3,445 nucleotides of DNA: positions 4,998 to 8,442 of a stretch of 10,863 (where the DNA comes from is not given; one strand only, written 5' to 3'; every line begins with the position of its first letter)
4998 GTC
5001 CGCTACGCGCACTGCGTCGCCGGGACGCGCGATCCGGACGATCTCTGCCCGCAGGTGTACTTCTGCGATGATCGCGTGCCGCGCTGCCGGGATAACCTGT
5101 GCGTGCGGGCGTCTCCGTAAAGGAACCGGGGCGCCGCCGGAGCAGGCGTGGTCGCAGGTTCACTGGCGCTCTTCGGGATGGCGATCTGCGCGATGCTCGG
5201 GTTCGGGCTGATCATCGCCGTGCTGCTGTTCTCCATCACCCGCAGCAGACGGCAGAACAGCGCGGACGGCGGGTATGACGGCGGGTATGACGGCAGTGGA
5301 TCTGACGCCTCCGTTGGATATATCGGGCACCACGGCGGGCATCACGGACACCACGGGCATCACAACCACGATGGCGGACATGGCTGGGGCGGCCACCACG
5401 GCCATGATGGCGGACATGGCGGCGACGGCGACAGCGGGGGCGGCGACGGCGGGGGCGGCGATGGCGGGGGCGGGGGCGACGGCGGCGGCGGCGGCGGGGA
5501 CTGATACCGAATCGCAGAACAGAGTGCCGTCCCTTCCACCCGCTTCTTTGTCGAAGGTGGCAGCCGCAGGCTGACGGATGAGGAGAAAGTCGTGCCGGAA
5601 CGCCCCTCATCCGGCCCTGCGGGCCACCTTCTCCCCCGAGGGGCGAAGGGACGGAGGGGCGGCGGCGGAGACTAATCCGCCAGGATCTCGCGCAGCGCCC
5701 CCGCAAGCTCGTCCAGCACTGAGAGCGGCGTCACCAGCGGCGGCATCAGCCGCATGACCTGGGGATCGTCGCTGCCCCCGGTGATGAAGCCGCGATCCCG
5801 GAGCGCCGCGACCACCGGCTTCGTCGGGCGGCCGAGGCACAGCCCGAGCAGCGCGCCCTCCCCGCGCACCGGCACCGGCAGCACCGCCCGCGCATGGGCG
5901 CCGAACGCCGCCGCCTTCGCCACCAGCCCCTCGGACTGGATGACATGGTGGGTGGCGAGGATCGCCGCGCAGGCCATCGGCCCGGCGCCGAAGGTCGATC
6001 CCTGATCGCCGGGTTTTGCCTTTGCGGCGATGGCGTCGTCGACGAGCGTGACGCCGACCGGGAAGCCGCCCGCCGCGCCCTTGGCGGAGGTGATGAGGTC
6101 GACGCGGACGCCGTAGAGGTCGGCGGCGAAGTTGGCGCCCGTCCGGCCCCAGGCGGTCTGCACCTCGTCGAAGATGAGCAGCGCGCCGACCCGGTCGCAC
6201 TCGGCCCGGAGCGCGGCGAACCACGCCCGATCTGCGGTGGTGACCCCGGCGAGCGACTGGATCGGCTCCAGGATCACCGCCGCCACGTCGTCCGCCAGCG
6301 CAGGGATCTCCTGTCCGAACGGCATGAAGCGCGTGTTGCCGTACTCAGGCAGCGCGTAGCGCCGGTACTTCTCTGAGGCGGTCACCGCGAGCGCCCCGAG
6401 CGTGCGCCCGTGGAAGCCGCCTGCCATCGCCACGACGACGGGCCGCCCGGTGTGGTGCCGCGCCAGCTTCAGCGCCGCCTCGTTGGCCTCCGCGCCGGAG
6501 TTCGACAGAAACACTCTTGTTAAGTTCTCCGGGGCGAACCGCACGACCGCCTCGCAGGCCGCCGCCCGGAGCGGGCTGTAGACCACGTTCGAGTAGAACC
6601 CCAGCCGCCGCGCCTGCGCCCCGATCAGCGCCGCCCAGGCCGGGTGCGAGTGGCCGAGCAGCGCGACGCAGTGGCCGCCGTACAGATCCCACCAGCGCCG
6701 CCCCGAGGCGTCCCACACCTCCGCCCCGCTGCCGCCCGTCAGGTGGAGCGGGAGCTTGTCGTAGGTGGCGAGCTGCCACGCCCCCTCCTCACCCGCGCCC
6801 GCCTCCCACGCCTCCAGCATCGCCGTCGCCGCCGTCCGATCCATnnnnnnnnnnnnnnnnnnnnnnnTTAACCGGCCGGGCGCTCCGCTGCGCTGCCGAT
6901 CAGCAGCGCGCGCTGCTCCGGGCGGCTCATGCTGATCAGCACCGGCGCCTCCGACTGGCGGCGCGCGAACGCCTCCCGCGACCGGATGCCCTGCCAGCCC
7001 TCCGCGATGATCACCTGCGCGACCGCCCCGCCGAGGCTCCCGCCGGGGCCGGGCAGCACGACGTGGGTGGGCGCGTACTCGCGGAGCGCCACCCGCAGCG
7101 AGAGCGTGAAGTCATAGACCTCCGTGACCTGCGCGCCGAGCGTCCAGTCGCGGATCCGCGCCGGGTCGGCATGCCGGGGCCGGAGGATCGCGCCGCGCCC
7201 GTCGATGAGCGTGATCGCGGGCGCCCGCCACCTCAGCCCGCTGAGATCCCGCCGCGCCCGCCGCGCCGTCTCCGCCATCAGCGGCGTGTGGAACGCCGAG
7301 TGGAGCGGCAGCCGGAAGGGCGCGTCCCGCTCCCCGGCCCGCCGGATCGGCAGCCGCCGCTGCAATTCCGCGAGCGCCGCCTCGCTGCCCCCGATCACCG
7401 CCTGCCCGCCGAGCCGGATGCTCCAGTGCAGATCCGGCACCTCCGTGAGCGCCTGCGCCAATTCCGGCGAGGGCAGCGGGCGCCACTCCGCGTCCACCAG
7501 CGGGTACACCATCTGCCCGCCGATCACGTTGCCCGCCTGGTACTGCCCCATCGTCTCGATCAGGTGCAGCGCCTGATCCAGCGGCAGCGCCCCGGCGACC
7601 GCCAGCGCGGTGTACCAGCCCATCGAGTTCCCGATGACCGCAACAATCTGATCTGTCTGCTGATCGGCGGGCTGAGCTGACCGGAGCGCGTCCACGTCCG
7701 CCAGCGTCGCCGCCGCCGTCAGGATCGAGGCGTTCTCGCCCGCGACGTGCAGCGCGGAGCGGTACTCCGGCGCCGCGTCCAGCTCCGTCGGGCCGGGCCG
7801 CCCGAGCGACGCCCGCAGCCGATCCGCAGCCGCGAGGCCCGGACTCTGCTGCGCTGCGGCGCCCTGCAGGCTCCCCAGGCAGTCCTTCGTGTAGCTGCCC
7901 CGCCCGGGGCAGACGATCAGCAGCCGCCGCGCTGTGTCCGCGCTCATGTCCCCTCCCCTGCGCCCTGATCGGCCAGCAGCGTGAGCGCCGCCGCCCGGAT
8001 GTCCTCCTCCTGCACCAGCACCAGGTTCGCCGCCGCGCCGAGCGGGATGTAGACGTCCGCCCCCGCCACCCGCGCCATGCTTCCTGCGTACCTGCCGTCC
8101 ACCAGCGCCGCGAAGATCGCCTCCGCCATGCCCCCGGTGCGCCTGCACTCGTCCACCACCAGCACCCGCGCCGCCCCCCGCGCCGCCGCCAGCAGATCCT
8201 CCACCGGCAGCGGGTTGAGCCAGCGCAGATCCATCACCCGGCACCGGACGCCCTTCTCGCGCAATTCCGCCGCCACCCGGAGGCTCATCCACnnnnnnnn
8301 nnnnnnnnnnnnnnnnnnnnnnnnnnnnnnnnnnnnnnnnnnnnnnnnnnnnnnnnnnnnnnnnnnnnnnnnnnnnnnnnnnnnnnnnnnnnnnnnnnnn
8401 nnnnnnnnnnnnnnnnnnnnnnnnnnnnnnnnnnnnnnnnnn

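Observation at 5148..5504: Membrane-anchored His-rich and Gly/Asp-rich micro-protein (candidate metal-binding or storage peptide)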

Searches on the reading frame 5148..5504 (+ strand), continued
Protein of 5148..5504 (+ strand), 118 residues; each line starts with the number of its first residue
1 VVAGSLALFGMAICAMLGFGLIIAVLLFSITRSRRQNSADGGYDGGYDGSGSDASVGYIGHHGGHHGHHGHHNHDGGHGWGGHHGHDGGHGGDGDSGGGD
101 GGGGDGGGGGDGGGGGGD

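Call 44: find_encoding_contigs(protein=P0166, flank=5000, max_places=3)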
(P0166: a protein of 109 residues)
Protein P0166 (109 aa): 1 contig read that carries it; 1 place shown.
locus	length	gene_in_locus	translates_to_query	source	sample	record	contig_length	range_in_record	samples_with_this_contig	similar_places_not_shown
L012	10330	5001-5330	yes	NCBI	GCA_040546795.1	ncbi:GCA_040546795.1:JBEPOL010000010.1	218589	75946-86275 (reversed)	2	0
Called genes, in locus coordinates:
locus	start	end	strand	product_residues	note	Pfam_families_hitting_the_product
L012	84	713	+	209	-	PF03352:Adenine_glyco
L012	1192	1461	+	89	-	-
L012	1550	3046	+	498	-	PF13393:tRNA-synt_His, PF00587:tRNA-synt_2b (faint), PF13393:tRNA-synt_His, PF03129:HGTP_anticodon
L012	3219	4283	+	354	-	PF13393:tRNA-synt_His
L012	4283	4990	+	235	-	PF01634:HisG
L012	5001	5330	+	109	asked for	-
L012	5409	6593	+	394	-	PF00535:Glycos_transf_2, PF26629:GT2_TM_C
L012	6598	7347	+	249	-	PF01925:TauE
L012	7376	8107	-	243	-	PF00036:EF-hand_1 (faint), PF13202:EF-hand_5 (faint), PF13405:EF-hand_6 (faint), PF13499:EF-hand_7 (weak), PF23564:EF-hand_FSTL1 (faint), PF13833:EF-hand_8 (faint), PF25578:EF-hand_STIM1 (faint)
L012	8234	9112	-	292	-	PF08238:Sel1, PF01471:PG_binding_1 (faint), PF08238:Sel1 (weak)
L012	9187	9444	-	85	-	PF14384:BrnA_antitoxin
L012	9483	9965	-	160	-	-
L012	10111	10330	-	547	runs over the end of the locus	PF00118:Cpn60_TCP1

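Call 49: search_solved_structures(query=window:5148-5501:+, max_evalue=1)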
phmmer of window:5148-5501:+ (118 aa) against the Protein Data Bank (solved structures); distinct sequences matched with E-value up to 1: 1.
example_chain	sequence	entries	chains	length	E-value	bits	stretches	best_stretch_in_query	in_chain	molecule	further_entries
9qdl_D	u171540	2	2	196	0.49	13.7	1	15-74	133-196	Succinate dehydrogenase [ubiquinone] cytochrome b small subunit, mitochondrial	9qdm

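Call 57: predict_structure(alignment_id=A2)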
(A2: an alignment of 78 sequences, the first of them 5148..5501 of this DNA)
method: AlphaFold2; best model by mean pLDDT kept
length: 118 residues; sequences in the alignment: 78
mean_pLDDT: 64.7   pTM: 0.35
mean pLDDT of the five models: 64.7, 63.4, 62.7, 61.6, 60.6
residues with pLDDT >= 90: 26; 70-90: 8; 50-70: 56; < 50: 28
segments of 3 or more residues with pLDDT < 50: 80-83, 89-91
pLDDT, mean of each block of 10 residues (from residue 1): 92 97 95 68 51 54 56 54 50 50 53 54
secondary structure, 60 per line:
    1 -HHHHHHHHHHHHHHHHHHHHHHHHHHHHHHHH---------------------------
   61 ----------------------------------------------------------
elements in order: H2-33

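Call 63: search_protein_families(library=pfam, proteins=[P0165, P0188, P0180, P0187, P0232, P0211, P0146, P0201, P0213, P0228], max_evalue=0.01)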
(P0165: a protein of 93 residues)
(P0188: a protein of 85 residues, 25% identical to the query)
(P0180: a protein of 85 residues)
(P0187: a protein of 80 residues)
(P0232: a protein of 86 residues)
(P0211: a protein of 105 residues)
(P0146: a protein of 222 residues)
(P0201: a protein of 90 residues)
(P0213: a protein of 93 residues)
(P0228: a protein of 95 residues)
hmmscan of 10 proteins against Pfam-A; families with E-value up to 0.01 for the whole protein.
P0165 (93 aa): 1 family
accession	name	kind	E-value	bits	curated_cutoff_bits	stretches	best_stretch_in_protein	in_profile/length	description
PF25184.1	YxzE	-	6e-06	27.6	40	1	7-93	1-65/65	YxzE-like putative bacteriocin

P0188 (85 aa): 1 family
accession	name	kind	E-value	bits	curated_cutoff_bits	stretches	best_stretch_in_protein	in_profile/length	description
PF25184.1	YxzE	-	9e-06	27.1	40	1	1-84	1-64/65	YxzE-like putative bacteriocin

P0180 (85 aa): 2 families
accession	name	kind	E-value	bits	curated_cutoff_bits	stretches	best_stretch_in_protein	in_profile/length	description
PF25184.1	YxzE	-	0.00013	23.4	40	0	1-85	1-65/65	YxzE-like putative bacteriocin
PF07172.16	GRP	-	0.00052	21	30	1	7-83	11-84/90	Glycine rich protein family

P0187 (80 aa): 1 family
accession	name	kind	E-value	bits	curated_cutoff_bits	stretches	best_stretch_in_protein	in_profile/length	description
PF25184.1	YxzE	-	6.9e-07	30.6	40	1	1-80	1-65/65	YxzE-like putative bacteriocin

P0232 (86 aa): 1 family
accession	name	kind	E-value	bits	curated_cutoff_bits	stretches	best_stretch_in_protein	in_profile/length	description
PF25184.1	YxzE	-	1.7e-05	26.2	40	1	1-81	1-64/65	YxzE-like putative bacteriocin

P0211 (105 aa): 2 families
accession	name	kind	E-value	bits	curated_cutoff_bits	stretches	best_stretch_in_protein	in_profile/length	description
PF25184.1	YxzE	-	2.6e-06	28.8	40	1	8-105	1-65/65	YxzE-like putative bacteriocin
PF07219.19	HemY_N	-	0.00024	21.6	31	1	4-58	16-70/107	HemY protein N-terminus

P0146 (222 aa): 2 families
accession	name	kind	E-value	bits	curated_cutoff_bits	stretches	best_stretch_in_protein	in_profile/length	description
PF25184.1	YxzE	-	6.7e-07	30.7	40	1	8-89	1-65/65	YxzE-like putative bacteriocin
PF07172.16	GRP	-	0.0039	18.2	30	1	12-88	11-86/90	Glycine rich protein family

P0201 (90 aa): 0 families

P0213 (93 aa): 0 families

P0228 (95 aa): 1 family
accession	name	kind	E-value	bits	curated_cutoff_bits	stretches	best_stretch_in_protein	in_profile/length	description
PF15843.10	DUF4719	-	0.0059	16.9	27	1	3-91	40-126/202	Domain of unknown function (DUF4719)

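Call 64: find_encoding_contigs(protein=P0209, flank=4000, max_places=2)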
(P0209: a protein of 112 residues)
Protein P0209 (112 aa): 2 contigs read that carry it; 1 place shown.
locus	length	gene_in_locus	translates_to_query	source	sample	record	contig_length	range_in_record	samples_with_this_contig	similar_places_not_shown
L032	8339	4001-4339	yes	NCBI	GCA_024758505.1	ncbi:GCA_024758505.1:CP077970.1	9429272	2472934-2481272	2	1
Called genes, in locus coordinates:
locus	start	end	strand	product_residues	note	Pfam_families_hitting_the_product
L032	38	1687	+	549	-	PF02463:SMC_N (faint), PF13476:AAA_23 (faint), PF00005:ABC_tran, PF13191:AAA_16 (faint), PF13304:AAA_21 (faint), PF13521:AAA_28 (faint), PF12848:ABC_tran_Xtn, PF00005:ABC_tran, +1 more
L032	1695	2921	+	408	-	PF13406:SLT_2, PF01471:PG_binding_1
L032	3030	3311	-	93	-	-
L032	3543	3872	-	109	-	-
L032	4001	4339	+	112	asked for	-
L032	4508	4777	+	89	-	PF04324:Fer2_BFD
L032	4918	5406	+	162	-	PF00210:Ferritin, PF02915:Rubrerythrin (faint)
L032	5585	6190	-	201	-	PF01243:PNPOx_N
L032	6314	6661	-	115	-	PF04237:YjbR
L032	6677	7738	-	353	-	PF00561:Abhydrolase_1, PF12146:Hydrolase_4, PF12697:Abhydrolase_6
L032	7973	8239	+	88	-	PF10041:DUF2277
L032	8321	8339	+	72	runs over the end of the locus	-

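Call 65: find_encoding_contigs(protein=P0165, flank=4000, max_places=2)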
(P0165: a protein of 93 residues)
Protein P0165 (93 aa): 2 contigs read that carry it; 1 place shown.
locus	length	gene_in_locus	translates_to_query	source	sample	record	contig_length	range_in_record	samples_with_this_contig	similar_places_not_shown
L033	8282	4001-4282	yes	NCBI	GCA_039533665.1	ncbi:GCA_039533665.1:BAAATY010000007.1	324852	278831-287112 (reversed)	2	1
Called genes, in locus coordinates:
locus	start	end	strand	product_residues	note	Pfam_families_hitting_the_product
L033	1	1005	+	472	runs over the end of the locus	-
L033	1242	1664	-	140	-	PF11349:DUF3151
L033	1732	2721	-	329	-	PF03747:ADP_ribosyl_GH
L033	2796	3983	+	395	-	PF18306:LDcluster4 (weak)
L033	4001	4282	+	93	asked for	PF25184:YxzE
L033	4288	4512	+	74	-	-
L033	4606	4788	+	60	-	-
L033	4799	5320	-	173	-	-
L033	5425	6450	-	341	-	PF01116:F_bP_aldolase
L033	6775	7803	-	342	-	PF03816:LytR_cpsA_psr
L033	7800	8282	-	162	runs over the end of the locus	PF04542:Sigma70_r2, PF18944:DUF5691 (weak), PF08281:Sigma70_r4_2, PF04545:Sigma70_r4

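Call 66: find_encoding_contigs(protein=P0045, flank=4000, max_places=2)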
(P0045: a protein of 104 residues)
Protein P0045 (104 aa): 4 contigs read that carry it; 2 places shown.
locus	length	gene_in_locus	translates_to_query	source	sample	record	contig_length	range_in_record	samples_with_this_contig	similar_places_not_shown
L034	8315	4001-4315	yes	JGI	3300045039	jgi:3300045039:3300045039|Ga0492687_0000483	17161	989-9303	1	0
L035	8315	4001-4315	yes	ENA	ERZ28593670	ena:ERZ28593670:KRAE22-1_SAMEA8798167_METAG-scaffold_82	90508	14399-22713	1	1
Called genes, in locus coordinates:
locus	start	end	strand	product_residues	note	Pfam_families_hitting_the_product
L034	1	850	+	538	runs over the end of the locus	-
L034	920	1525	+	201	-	PF12917:YfbR-like (weak)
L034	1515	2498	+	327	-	PF19368:WHD_AraR (weak), PF21906:WHD_NrtR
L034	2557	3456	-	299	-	PF10340:Say1_Mug180 (weak), PF20434:BD-FAE, PF07859:Abhydrolase_3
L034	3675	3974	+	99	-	-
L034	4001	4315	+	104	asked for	-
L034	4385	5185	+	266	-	PF00970:FAD_binding_6 (weak)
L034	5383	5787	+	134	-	-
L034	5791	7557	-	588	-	PF00512:HisKA, PF02518:HATPase_c, PF00072:Response_reg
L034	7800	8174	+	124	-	PF00903:Glyoxalase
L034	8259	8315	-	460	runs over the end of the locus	PF02534:T4SS-DNA_transf, PF10412:TrwB_AAD_bind, PF12696:TraG-D_C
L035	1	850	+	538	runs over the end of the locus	-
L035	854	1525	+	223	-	PF12917:YfbR-like (weak)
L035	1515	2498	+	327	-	PF19368:WHD_AraR (weak), PF21906:WHD_NrtR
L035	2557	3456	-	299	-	PF10340:Say1_Mug180 (weak), PF20434:BD-FAE, PF07859:Abhydrolase_3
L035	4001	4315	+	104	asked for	-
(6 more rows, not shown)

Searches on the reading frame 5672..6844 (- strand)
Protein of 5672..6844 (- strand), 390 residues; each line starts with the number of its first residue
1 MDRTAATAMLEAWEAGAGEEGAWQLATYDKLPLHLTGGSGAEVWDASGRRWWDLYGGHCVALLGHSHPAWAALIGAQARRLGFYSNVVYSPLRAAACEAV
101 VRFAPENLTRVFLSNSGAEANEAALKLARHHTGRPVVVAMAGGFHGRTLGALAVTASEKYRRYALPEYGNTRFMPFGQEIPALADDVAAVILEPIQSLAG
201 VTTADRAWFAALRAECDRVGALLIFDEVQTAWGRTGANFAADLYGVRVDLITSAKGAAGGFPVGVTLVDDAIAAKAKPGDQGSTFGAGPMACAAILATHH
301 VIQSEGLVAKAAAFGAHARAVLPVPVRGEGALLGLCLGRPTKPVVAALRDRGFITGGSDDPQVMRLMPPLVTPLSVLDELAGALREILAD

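Call 7: search_protein_families(library=pfam, proteins=[window:5672-6844:-], max_evalue=0.01)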
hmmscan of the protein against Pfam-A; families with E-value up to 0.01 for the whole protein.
window:5672-6844:- (390 aa): 1 family
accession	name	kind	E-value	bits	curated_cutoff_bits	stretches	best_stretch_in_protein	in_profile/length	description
PF00202.27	Aminotran_3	-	9.5e-81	272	30.5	1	28-388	6-403/403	Aminotransferase class-III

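Call 12: find_encoding_contigs(protein=window:5672-6844:-, flank=10000, max_places=6)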
Protein window:5672-6844:- (390 aa): no gene with exactly this product is on record in the collection.

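Call 17: find_related_loci(query=window:5672-6844:-, collection=genome_contigs, flank=6000)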
Query window:5672-6844:- (390 aa) in genome_contigs; peptide patterns used: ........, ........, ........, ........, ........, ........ (x = any residue, [..] = any of these).
72 stretches matched a pattern; 6 encode a relative of the query (tblastn E <= 1e-3); 6 distinct loci.
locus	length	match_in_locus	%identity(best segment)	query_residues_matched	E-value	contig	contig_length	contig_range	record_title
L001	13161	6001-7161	79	1-388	0e+0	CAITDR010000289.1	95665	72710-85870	MAG: uncultured proteobacterium isolate ErkenSummer_bin-5044 genome assembly, contig: bin-5044:289/711, whole genome sho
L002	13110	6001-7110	82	18-388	0e+0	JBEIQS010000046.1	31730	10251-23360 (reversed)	MAG: Alphaproteobacteria bacterium isolate Sample-107-S7-bin-184 Sample_107_S7-bin_184-k141_1276948, whole genome shotgu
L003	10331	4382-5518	69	8-387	3e-166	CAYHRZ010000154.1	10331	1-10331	MAG TPA_asm: uncultured Klebsiella sp. isolate ERP119705_co14_221 genome assembly, contig: NODE_9027_length_10331_cov_4.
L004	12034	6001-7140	66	7-387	3e-162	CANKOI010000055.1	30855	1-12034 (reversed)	MAG: Deltaproteobacteria bacterium isolate TH-Jun18-130 genome assembly, contig: TH-Jun18-C2805, whole genome shotgun se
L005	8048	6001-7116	49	20-384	1e-103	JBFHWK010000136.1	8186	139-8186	MAG: Rhodothermales bacterium isolate Mix_sand09.2021.07.Z.24 k141_2919981_length_8186_cov_33.6706, whole genome shotgun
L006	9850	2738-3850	33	39-390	2e-48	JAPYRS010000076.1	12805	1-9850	MAG: Alphaproteobacteria bacterium isolate PW3.metabat2.2 PW3_6707_length_12805_cov_8.367137, whole genome shotgun seque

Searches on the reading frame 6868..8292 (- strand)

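Call 7: search_protein_families(library=pfam, proteins=[window:6868-8292:-], max_evalue=0.01)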
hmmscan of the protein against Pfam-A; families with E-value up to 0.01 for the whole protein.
window:6868-8292:- (474 aa): 1 family
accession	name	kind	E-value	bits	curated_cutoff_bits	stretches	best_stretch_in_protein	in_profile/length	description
PF00698.26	Acyl_transf_1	-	0.0059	16.6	32.7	0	198-347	72-203/319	Acyl transferase domain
